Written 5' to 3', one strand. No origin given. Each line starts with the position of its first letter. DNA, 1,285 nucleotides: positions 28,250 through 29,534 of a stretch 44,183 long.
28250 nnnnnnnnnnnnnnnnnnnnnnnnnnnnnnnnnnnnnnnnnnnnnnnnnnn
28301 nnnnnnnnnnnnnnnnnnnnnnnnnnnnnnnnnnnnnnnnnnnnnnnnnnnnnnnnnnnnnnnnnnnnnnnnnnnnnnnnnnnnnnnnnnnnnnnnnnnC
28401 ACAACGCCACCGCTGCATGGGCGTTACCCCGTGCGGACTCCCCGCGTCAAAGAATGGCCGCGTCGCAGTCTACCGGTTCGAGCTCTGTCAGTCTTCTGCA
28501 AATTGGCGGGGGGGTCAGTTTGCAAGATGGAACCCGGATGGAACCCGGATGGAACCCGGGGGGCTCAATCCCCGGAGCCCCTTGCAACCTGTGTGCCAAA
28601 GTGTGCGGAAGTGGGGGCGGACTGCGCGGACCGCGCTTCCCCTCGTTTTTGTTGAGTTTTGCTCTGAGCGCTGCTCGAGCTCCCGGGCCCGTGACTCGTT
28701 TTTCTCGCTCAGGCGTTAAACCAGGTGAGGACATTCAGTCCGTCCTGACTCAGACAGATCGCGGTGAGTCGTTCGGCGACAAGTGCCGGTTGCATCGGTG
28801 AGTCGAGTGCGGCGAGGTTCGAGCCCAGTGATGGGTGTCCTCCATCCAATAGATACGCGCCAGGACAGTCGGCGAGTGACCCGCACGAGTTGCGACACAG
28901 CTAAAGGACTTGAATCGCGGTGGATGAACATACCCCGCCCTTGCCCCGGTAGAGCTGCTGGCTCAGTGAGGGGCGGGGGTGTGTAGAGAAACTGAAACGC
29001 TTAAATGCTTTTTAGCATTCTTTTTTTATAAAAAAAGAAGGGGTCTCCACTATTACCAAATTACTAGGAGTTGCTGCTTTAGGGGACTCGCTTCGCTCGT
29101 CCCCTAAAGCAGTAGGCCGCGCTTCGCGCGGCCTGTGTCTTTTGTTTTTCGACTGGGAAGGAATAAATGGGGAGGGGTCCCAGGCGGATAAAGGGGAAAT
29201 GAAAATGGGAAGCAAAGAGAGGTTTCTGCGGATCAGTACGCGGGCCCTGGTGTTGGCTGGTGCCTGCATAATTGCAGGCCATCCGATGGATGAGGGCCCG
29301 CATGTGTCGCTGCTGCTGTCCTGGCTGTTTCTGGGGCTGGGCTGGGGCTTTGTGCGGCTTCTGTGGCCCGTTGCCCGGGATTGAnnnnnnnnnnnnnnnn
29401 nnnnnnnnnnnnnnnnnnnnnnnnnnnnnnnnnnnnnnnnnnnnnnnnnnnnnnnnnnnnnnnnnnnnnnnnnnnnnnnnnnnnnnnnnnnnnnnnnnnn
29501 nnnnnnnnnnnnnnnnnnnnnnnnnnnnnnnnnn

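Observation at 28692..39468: Four copies of a 36-bp intergenic motif with ECF-promoter-like geometry: a candidate phage-specific promoter set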

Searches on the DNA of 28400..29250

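Call 75: search_rna_families(source=window, start=28400, end=29250, threshold=evalue, max_evalue=5)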
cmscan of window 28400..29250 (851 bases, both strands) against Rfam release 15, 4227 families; matches with E-value up to 5: 7.
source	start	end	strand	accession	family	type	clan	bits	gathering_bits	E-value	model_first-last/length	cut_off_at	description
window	28922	28994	+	RF03455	mir-9847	Gene; miRNA;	-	20.3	74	0.092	1-75/75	no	mir-9847 microRNA precursor family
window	29081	29141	+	RF02651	SorY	Gene; sRNA;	-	18.1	111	0.49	1-83/83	no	Singlet oxygen resistance RNA Y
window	29133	29207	+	RF03393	mir-2849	Gene; miRNA;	-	17.9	100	0.68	1-97/97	no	mir-2849 microRNA precursor family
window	28991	29089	+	RF02822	Srn266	Gene; sRNA;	-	17.6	63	4.5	1-112/112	no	Streptococcus RNA 266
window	28562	28588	-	RF01346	CRISPR-DR36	Gene; CRISPR;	-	15.1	38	1.8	1-36/36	no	CRISPR RNA direct repeat element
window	29062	29188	+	RF01773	rpsL_pseudo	Cis-reg; leader;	-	14.7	70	2.7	1-128/128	no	Pseudomonas rpsL leader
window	28511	28538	+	RF01930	bxd_2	Gene; lncRNA;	-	12.8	80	3.4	1-91/91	no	Bithoraxoid conserved region 2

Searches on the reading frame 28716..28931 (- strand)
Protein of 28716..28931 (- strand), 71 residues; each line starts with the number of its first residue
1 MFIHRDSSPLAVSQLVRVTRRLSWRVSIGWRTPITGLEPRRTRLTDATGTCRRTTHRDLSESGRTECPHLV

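Call 13: search_protein_families(library=pfam, proteins=[window:28716-28931:-], max_evalue=0.01)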
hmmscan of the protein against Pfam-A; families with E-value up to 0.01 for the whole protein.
window:28716-28931:- (71 aa): 0 families

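Call 14: search_protein_families(library=phrogs, proteins=[window:28716-28931:-], max_evalue=0.001)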
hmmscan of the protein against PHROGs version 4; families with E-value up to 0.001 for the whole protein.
window:28716-28931:- (71 aa): 0 families

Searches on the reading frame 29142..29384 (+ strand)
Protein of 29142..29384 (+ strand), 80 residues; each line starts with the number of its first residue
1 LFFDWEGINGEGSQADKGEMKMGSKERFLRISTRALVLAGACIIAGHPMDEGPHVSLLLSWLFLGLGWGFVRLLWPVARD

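Call 93: search_protein_families(library=pfam, proteins=[window:29142-29384:+], max_evalue=0.1)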
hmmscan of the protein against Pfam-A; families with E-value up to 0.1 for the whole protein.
window:29142-29384:+ (80 aa): 0 families
